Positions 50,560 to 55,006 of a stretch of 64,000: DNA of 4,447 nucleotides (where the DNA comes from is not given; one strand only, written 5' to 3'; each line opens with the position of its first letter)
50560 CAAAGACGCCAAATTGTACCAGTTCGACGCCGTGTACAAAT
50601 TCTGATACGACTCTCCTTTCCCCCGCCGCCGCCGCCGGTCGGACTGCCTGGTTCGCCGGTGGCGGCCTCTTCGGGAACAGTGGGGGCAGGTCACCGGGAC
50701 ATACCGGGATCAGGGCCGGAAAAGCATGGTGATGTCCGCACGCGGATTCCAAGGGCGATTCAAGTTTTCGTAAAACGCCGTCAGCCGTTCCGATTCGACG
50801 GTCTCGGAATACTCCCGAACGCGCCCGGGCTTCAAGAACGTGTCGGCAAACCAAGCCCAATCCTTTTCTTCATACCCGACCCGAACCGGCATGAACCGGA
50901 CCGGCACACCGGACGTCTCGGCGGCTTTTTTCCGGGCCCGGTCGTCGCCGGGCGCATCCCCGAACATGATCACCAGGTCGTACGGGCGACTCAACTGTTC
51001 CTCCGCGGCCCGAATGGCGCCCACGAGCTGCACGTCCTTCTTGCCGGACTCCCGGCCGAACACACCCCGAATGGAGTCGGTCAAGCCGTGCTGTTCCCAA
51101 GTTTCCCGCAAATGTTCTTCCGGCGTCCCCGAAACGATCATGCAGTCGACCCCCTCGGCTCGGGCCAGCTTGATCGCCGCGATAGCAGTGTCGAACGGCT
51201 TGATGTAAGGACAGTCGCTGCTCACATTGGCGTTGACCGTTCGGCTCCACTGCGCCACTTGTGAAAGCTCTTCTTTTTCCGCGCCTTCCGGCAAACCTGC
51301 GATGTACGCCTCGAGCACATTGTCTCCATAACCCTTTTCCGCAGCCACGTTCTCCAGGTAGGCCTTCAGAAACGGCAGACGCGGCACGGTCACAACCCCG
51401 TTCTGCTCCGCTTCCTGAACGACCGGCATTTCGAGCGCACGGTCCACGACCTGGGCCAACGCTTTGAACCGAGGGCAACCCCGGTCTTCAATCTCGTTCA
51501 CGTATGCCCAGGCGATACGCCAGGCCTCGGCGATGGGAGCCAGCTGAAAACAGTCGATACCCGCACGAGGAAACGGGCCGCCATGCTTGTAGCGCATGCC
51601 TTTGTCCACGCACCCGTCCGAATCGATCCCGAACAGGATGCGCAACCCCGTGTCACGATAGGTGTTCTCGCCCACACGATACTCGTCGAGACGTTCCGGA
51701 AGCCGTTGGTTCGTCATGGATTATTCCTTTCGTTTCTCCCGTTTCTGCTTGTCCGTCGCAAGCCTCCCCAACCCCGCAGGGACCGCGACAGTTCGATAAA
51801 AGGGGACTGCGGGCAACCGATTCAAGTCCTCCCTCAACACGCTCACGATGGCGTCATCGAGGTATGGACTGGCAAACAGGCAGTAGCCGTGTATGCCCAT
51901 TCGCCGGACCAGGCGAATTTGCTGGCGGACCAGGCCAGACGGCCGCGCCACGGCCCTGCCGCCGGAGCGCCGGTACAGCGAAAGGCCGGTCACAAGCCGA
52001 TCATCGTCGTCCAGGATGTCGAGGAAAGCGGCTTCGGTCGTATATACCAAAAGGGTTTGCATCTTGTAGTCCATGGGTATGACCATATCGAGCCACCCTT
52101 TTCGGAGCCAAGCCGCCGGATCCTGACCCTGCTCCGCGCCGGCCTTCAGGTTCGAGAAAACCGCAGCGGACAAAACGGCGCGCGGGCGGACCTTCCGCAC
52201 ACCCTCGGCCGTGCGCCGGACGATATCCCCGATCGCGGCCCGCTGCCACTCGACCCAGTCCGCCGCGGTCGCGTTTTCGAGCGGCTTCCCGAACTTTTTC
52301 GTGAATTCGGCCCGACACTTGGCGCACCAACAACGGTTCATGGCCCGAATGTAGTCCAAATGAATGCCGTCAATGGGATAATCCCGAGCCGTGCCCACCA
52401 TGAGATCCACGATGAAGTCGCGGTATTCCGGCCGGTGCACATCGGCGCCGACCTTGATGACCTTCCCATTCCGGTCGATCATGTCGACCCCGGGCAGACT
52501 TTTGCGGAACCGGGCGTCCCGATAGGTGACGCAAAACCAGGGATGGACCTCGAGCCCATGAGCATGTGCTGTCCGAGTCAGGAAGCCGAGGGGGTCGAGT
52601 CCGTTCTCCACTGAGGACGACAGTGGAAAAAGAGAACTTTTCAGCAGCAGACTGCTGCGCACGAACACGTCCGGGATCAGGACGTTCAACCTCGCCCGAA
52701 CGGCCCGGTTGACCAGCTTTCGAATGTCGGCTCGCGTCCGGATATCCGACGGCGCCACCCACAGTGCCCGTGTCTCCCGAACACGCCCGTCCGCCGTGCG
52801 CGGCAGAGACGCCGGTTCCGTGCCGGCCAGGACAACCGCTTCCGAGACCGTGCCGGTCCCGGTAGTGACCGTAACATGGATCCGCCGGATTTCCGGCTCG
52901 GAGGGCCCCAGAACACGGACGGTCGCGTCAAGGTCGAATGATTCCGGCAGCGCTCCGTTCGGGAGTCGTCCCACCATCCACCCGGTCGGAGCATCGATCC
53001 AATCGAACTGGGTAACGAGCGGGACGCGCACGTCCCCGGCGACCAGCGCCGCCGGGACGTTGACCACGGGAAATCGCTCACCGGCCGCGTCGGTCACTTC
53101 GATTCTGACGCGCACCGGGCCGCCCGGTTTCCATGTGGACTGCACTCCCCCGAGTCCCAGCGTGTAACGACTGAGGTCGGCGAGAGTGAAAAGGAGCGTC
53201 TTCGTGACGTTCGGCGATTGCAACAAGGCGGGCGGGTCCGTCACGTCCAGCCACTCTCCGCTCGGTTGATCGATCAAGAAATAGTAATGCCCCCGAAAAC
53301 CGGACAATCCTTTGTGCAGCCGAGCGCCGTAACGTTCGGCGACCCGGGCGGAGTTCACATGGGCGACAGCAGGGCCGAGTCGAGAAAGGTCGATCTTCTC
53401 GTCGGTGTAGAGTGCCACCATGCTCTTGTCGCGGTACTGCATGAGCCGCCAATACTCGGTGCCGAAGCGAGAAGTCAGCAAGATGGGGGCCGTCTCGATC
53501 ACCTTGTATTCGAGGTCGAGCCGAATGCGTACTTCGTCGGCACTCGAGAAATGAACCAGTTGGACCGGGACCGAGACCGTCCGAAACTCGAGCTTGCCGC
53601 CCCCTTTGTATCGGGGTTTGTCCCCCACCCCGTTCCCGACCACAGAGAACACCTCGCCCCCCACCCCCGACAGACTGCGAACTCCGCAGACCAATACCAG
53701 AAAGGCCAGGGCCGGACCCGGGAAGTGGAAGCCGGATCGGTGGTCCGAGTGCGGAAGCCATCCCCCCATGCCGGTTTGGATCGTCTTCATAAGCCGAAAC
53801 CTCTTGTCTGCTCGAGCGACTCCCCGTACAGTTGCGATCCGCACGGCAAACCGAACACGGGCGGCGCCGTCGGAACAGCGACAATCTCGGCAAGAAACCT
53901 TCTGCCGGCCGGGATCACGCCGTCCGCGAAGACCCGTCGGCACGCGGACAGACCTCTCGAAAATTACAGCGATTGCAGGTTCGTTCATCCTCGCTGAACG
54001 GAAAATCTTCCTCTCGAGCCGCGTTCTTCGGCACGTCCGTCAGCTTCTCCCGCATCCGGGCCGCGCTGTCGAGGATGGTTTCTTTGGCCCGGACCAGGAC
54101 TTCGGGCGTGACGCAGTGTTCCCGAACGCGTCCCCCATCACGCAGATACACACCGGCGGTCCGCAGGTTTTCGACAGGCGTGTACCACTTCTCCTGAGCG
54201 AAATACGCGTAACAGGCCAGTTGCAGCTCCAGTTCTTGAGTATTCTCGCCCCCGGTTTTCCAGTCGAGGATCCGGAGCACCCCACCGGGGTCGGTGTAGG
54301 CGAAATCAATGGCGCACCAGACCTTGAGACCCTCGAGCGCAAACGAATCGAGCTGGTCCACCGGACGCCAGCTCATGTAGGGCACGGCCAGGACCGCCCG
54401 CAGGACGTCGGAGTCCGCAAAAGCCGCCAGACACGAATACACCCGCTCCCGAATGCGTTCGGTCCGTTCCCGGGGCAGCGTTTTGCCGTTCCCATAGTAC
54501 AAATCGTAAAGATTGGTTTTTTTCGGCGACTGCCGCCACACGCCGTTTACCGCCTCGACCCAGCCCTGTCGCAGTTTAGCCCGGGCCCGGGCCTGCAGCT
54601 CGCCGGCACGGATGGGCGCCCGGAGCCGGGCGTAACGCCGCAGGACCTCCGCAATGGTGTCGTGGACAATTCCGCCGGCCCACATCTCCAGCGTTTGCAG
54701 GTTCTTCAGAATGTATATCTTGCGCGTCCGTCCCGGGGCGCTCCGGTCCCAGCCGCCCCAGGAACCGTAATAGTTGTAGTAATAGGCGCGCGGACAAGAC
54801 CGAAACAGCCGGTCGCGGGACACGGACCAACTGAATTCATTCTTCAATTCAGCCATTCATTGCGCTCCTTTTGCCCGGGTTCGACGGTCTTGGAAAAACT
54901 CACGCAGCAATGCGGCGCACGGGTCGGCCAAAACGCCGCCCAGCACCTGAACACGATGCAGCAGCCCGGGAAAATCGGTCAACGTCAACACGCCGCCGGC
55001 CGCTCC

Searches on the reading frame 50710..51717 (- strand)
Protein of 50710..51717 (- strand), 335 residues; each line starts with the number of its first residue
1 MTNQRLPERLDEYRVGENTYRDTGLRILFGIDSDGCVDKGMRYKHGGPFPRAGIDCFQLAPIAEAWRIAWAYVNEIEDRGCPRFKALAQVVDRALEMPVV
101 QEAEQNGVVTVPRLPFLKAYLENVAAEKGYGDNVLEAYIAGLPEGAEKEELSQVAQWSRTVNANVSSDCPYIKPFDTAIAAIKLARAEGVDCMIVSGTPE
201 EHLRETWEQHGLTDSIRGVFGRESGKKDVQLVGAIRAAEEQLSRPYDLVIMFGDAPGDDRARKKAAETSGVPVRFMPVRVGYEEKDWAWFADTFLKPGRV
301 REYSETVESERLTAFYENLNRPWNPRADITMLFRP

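Call 69: search_protein_families(library=pfam, proteins=[window:50710-51717:-], max_evalue=0.0001)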
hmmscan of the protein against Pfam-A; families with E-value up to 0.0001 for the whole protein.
window:50710-51717:- (335 aa): 2 families
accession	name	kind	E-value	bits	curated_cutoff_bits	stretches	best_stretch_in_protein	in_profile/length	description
PF12710.13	HAD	-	2.2e-06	28.7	27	1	133-258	56-184/189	haloacid dehalogenase-like hydrolase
PF00702.32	Hydrolase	-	7.9e-06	26.8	26.4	1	165-265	90-190/191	haloacid dehalogenase-like hydrolase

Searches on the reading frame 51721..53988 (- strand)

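Call 68: search_protein_families(library=pfam, proteins=[window:51721-53988:-], max_evalue=0.00001)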
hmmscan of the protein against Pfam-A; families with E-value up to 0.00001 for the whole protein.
window:51721-53988:- (755 aa): 1 family
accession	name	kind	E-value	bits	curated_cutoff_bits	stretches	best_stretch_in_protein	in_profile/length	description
PF02638.21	GHL10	-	2.4e-19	70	27.9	1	418-643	21-263/311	Glycosyl hydrolase-like 10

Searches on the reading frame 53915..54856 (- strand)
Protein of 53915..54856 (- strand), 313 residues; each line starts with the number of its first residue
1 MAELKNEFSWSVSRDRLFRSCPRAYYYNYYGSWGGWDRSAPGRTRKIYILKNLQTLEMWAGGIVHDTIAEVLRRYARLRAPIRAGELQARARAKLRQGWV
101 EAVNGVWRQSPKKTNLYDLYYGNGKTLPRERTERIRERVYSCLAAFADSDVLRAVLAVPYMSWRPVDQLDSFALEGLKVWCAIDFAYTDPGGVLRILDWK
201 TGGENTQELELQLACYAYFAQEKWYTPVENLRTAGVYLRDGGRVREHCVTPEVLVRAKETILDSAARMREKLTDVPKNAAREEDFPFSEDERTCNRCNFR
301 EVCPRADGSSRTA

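Call 69: search_protein_families(library=pfam, proteins=[window:53915-54856:-], max_evalue=0.0001)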
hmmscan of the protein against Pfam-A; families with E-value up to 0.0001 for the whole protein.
window:53915-54856:- (313 aa): 1 family
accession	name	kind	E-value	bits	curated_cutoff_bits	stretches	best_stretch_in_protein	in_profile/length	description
PF12705.13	PDDEXK_1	-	5.7e-22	79.3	22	1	9-304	1-247/247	PD-(D/E)XK nuclease superfamily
